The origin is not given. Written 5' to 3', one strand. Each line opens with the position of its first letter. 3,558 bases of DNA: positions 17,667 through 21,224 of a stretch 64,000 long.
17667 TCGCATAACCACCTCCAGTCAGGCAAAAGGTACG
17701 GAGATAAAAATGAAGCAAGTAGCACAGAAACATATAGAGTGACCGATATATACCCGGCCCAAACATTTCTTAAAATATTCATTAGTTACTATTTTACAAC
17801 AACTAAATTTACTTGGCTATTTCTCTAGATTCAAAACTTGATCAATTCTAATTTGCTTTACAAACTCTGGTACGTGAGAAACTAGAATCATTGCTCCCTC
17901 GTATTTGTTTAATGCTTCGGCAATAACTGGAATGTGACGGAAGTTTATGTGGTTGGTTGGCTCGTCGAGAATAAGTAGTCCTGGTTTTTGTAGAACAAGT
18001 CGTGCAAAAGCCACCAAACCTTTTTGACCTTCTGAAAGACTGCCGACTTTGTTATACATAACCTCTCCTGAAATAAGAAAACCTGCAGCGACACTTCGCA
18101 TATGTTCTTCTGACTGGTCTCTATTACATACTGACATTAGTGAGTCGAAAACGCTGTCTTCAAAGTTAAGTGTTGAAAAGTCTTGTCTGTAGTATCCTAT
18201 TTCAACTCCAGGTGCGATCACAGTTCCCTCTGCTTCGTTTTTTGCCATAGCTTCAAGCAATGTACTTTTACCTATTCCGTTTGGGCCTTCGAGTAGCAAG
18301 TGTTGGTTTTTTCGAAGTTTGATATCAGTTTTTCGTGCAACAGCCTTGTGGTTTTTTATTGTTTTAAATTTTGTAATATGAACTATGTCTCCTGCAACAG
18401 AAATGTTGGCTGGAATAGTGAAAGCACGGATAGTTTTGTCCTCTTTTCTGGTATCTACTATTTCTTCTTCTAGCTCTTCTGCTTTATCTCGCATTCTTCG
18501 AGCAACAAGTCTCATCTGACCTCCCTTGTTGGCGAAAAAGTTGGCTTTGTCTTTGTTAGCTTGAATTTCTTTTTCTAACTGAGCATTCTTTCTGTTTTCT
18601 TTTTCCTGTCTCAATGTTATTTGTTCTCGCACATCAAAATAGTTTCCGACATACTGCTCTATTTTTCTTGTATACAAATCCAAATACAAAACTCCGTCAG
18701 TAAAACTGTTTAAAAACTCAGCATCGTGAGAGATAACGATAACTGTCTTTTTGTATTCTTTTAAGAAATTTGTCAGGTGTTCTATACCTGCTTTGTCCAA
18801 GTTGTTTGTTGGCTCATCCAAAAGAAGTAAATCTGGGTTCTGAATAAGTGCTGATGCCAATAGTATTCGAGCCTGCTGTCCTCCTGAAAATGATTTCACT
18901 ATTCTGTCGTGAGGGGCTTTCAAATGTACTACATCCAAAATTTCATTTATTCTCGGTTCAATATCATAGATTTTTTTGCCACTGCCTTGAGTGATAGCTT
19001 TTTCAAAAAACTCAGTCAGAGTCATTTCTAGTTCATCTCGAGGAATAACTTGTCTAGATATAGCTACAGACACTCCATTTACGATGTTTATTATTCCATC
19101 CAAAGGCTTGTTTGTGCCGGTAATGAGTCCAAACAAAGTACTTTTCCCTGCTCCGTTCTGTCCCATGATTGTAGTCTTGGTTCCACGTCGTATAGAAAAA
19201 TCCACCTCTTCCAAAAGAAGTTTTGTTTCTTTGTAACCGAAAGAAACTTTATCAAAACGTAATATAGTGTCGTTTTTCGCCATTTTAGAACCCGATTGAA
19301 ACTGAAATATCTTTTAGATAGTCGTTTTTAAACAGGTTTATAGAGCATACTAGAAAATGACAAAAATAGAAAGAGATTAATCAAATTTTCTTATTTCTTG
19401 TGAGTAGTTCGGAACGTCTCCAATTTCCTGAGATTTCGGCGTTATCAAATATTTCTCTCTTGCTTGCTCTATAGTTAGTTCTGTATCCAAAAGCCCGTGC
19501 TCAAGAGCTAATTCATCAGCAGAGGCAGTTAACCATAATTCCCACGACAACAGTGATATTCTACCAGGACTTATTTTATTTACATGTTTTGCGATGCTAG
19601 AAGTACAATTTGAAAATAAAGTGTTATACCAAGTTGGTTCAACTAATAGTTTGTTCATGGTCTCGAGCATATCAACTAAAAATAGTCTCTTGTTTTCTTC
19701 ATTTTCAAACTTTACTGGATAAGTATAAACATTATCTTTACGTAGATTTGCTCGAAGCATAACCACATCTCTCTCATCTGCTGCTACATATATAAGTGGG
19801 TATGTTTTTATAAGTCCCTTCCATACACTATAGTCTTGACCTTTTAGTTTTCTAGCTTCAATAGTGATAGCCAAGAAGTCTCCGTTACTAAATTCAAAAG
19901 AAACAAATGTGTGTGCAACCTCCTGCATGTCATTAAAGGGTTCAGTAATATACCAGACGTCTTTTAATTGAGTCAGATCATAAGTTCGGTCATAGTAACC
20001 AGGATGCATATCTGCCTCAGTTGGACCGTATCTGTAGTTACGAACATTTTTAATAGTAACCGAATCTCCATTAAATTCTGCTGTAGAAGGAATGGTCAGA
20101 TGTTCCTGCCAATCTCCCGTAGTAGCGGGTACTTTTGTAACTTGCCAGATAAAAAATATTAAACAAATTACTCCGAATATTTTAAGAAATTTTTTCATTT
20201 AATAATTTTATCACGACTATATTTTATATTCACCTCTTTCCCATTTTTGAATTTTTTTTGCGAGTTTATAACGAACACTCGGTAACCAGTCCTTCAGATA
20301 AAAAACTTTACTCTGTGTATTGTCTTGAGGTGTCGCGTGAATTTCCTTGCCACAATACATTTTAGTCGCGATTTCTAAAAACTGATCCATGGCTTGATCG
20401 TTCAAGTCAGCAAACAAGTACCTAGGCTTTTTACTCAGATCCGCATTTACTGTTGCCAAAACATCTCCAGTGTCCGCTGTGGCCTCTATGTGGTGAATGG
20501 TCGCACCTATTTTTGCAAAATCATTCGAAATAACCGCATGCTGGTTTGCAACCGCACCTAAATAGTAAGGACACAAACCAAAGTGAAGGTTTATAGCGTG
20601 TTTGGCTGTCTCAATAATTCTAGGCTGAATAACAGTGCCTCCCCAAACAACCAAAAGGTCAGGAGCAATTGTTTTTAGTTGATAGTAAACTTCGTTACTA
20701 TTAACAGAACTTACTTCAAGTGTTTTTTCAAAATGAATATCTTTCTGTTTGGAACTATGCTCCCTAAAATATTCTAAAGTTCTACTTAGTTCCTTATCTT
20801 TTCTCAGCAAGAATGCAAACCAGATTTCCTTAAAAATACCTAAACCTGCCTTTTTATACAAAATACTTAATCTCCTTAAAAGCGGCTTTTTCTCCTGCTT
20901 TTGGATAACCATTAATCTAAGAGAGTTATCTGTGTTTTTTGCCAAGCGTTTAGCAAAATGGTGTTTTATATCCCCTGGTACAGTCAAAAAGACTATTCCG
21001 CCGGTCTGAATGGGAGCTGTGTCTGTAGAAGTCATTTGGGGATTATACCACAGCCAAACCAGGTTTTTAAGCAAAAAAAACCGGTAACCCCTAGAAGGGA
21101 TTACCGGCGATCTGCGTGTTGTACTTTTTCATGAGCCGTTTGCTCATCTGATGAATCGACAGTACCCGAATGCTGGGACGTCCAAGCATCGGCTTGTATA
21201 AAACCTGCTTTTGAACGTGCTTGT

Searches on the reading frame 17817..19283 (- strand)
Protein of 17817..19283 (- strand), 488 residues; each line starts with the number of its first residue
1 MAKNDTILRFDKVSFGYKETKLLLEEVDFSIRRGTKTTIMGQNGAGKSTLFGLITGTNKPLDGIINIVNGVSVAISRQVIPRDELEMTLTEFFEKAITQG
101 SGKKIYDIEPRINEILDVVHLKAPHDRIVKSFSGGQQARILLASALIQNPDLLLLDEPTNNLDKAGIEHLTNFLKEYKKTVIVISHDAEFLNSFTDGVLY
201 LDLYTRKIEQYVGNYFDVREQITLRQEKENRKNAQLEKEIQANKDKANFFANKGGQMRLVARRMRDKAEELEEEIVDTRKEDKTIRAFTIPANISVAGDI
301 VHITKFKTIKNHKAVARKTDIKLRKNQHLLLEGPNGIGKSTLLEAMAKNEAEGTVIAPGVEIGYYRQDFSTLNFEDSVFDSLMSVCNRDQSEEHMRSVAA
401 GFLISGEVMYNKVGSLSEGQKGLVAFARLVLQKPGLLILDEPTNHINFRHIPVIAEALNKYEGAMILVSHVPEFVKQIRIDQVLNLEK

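Call 12: search_protein_families(library=phrogs, proteins=[window:17817-19283:-], max_evalue=0.001)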
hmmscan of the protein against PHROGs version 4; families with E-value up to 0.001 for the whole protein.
window:17817-19283:- (488 aa): 13 families
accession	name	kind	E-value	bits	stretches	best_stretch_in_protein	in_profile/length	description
phrog_293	-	moron, auxiliary metabolic gene and host takeover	1.9e-84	285.4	1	3-485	132-620/1058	ABC transporter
phrog_2392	-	moron, auxiliary metabolic gene and host takeover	4.5e-47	161.8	3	4-69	476-542/726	ABC transporter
phrog_77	-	DNA, RNA and nucleotide metabolism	1.6e-19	71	2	129-196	859-939/967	SbcC-like subunit of palindrome specific endonuclease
phrog_23675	-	unknown function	7.2e-13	49.6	1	107-202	16-112/143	-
phrog_25246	-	moron, auxiliary metabolic gene and host takeover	1.7e-06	27.8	0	300-393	67-160/616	ABC transporter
phrog_4747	-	unknown function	2.5e-05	24.5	0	303-347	3-43/610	-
phrog_3940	-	unknown function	2.5e-05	24.3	0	25-56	17-47/537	-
phrog_7998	-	unknown function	4.7e-05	23.7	0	315-350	29-64/339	-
phrog_11143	-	unknown function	6.5e-05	23.1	0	130-165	109-144/357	-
phrog_800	-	head and packaging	0.00011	22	0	307-356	14-62/511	terminase small subunit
phrog_14719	-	unknown function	0.0004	19.5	0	280-350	276-323/833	-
phrog_8066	-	unknown function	0.00061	19.7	0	319-352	181-213/522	-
phrog_249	-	moron, auxiliary metabolic gene and host takeover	0.00071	20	0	221-348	54-149/380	porphyrin biosynthesis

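Call 13: search_protein_families(library=pfam, proteins=[window:17817-19283:-], max_evalue=0.001)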
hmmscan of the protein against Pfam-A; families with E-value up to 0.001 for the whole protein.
window:17817-19283:- (488 aa): 14 families
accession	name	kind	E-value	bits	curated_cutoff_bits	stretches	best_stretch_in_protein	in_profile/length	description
PF00005.33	ABC_tran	-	5.5e-47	160.3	25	2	24-160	1-137/137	ABC transporter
PF13304.12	AAA_21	-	3.4e-18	67.2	27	1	118-192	222-304/304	AAA domain, putative AbiEii toxin, Type IV TA system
PF02463.25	SMC_N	-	1.6e-13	51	40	1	113-194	118-205/220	RecF/RecN/SMC N terminal domain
PF13555.12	AAA_29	-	3.9e-10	39.8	27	1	319-347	15-43/61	P-loop containing region of AAA domain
PF03193.22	RsgA_GTPase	-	2.8e-06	27.7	30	0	313-350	94-130/174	RsgA GTPase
PF13401.12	AAA_22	-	1.7e-05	25.6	27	0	325-396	4-72/130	AAA domain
PF13476.12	AAA_23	-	1.8e-05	25.9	27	0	308-346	3-39/201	AAA domain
PF13175.12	AAA_15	-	3.6e-05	24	32.1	0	308-347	7-44/374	AAA ATPase domain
PF13191.12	AAA_16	-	4.6e-05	24.4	32.6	0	327-358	25-57/167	AAA ATPase domain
PF00006.31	ATP-synt_ab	-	0.0002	21.5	29.5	0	29-68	9-46/213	ATP synthase alpha/beta family, nucleotide-binding domain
PF13479.12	AAA_24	-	0.00029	21.2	27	0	326-348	2-23/195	AAA domain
PF20720.3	nSTAND3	-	0.00029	21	27.2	0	321-349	12-40/155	Novel STAND NTPase 3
PF05729.18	NACHT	-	0.00076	19.8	26.7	0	329-357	3-31/167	NACHT domain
PF13173.12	AAA_14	-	0.00086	19.8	27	0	326-376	2-39/129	AAA domain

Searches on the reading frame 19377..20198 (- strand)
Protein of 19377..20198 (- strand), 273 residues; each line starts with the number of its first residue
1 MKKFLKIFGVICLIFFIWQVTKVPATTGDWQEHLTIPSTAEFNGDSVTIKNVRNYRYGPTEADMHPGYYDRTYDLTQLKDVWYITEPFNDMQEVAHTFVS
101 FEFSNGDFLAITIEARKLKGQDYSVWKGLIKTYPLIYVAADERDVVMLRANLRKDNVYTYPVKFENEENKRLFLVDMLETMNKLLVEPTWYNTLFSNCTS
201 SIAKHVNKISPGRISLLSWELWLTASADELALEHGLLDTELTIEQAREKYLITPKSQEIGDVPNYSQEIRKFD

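Call 12: search_protein_families(library=phrogs, proteins=[window:19377-20198:-], max_evalue=0.001)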
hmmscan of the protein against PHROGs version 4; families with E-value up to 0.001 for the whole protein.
window:19377-20198:- (273 aa): 0 families

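Call 13: search_protein_families(library=pfam, proteins=[window:19377-20198:-], max_evalue=0.001)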
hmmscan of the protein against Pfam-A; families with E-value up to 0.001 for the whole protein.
window:19377-20198:- (273 aa): 1 family
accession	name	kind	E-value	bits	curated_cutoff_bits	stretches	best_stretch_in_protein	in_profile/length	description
PF13387.12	Lnb_N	-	4.7e-33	114.6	22.2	1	69-212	5-154/175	Lnb N-terminal periplasmic domain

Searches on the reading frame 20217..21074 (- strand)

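Call 12: search_protein_families(library=phrogs, proteins=[window:20217-21074:-], max_evalue=0.001)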
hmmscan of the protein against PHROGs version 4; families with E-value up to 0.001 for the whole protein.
window:20217-21074:- (285 aa): 1 family
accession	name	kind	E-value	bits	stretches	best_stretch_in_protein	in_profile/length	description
phrog_9240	-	moron, auxiliary metabolic gene and host takeover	4.7e-11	43.8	1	120-253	55-192/199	cyanobacterial phosphoribosylglycinamide formyltransferase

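Call 13: search_protein_families(library=pfam, proteins=[window:20217-21074:-], max_evalue=0.001)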
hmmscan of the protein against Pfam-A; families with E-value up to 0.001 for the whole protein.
window:20217-21074:- (285 aa): 1 family
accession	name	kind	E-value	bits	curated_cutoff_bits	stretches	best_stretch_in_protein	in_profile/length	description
PF00551.24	Formyl_trans_N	-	2e-10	41.1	26.1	1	110-210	53-153/181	Formyl transferase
